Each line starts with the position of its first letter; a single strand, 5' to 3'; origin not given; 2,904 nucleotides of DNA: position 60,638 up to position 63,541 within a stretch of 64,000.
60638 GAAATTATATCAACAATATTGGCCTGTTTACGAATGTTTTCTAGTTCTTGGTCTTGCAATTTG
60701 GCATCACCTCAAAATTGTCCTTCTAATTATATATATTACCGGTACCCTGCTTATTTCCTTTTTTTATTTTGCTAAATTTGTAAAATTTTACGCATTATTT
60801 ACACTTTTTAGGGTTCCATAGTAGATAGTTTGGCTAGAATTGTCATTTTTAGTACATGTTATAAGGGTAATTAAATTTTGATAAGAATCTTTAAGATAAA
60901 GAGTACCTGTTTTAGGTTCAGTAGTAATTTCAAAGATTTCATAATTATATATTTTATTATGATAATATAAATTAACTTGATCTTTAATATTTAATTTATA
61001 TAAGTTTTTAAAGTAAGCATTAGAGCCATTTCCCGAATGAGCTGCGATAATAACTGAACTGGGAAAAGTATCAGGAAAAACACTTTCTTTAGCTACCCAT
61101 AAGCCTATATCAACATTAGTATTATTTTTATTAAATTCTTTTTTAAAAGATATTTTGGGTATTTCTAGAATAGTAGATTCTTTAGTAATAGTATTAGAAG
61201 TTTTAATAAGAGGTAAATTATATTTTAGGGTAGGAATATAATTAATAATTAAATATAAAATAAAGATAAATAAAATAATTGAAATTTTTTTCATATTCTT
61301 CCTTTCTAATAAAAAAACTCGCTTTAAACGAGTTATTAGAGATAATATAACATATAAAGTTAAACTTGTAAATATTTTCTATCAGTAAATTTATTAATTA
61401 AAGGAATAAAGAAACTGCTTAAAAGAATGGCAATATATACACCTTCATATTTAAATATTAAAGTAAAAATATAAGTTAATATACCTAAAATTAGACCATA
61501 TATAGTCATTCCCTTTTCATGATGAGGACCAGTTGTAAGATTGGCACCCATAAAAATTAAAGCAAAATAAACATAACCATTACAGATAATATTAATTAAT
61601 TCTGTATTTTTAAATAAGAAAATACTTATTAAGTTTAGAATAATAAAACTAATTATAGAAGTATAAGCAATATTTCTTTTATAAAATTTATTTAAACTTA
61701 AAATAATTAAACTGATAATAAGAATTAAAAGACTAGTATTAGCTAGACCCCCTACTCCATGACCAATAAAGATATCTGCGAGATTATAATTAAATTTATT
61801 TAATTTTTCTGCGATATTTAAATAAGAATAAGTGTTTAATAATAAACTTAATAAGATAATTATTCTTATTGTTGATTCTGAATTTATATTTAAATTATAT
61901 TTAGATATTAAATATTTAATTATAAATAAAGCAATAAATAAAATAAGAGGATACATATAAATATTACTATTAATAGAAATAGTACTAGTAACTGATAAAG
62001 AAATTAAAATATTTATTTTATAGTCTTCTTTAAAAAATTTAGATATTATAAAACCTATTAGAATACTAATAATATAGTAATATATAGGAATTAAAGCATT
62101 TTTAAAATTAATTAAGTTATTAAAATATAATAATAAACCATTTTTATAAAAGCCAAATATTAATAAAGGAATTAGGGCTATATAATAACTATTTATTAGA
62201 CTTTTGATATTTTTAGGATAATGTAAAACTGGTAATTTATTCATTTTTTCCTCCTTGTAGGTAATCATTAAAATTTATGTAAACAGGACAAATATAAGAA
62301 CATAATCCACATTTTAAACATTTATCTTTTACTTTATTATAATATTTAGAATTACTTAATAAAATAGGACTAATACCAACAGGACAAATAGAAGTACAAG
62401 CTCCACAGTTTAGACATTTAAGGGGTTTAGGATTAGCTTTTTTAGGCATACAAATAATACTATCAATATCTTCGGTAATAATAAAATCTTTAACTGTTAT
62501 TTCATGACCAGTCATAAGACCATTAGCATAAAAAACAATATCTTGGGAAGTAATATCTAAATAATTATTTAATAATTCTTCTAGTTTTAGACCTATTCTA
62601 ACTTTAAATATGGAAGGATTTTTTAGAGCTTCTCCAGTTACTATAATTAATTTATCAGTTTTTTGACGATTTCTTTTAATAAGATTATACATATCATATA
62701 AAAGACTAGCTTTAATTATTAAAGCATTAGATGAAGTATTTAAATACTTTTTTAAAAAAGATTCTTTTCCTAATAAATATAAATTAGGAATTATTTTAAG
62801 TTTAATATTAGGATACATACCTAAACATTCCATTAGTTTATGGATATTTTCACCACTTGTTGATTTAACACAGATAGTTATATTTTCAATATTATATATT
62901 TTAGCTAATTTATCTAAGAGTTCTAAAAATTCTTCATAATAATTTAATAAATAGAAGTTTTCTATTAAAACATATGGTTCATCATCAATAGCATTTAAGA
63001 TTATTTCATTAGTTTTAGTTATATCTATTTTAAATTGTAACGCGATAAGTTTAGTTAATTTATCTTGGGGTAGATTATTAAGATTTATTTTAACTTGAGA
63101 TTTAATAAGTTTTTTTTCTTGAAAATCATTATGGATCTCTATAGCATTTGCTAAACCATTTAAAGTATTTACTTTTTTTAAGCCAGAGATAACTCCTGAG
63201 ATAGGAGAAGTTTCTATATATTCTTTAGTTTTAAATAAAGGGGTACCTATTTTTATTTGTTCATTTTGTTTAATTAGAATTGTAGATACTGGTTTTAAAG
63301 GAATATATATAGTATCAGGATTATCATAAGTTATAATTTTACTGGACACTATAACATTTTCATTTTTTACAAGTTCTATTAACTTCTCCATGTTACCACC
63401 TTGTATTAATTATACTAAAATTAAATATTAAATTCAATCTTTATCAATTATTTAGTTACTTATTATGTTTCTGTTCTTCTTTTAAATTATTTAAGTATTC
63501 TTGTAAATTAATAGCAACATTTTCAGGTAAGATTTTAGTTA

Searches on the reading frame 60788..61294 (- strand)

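Call 79: search_protein_families(library=pfam, max_evalue=0.001, proteins=[window:60788-61294:-])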
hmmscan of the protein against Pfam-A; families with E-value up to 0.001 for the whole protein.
window:60788-61294:- (168 aa): 1 family
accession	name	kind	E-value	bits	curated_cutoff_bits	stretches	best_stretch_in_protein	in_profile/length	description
PF04203.18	Sortase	-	2.9e-14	53.3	26.6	1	44-161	2-123/125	Sortase domain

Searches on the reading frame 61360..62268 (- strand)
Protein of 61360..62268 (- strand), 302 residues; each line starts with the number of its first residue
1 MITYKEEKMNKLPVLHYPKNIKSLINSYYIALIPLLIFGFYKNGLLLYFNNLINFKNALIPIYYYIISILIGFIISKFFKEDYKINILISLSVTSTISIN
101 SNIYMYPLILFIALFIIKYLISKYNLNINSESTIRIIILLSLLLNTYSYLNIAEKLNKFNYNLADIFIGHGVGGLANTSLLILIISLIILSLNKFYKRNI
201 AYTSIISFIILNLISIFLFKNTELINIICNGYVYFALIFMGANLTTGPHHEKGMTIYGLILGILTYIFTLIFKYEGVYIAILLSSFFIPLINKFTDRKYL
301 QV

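Call 79: search_protein_families(library=pfam, max_evalue=0.001, proteins=[window:61360-62268:-])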
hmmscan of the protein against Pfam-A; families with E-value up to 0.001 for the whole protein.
window:61360-62268:- (302 aa): 1 family
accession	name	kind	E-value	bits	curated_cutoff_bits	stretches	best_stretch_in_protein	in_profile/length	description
PF03116.20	NQR2_RnfD_RnfE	-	5.6e-24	85.5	27.7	1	10-298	3-293/296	NQR2, RnfD, RnfE family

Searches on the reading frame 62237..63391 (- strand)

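Call 79: search_protein_families(library=pfam, max_evalue=0.001, proteins=[window:62237-63391:-])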
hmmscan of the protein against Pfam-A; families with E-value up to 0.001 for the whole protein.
window:62237-63391:- (384 aa): 13 families
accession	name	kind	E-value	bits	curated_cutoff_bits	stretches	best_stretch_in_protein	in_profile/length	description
PF14697.11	Fer4_21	-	2.6e-09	37.5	35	1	325-371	7-56/59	4Fe-4S dicluster domain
PF01512.22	Complex1_51K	-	1.7e-08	34.9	31.2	1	125-216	23-120/150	Nuo51 FMN-binding domain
PF13183.11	Fer4_8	-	1.5e-07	32.3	27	0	356-375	3-22/68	4Fe-4S dicluster domain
PF00037.32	Fer4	-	1.5e-07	31.4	21.1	0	354-370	4-20/24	4Fe-4S binding domain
PF12838.12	Fer4_7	-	5.1e-07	30.5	27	1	325-370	1-50/52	4Fe-4S dicluster domain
PF12837.12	Fer4_6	-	7.4e-07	29.3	25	0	325-340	8-23/24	4Fe-4S binding domain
PF13237.11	Fer4_10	-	2.2e-06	27.9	25.5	1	323-369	6-53/53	4Fe-4S dicluster domain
PF12800.12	Fer4_4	-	3.2e-06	27.4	24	0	325-339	3-17/17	4Fe-4S binding domain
PF13187.11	Fer4_9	-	7.7e-06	26.3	27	1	325-370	1-49/52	4Fe-4S dicluster domain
PF12797.12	Fer4_2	-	8.4e-06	25.9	24.5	0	324-338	8-22/22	4Fe-4S binding domain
PF13534.11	Fer4_17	-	3.6e-05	24.7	22.2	0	352-371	40-59/61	4Fe-4S dicluster domain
PF13746.11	Fer4_18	-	6.4e-05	23.6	27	0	352-379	55-82/114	4Fe-4S dicluster domain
PF12798.12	Fer4_3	-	6.6e-05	23.9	27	0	326-340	1-15/15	4Fe-4S binding domain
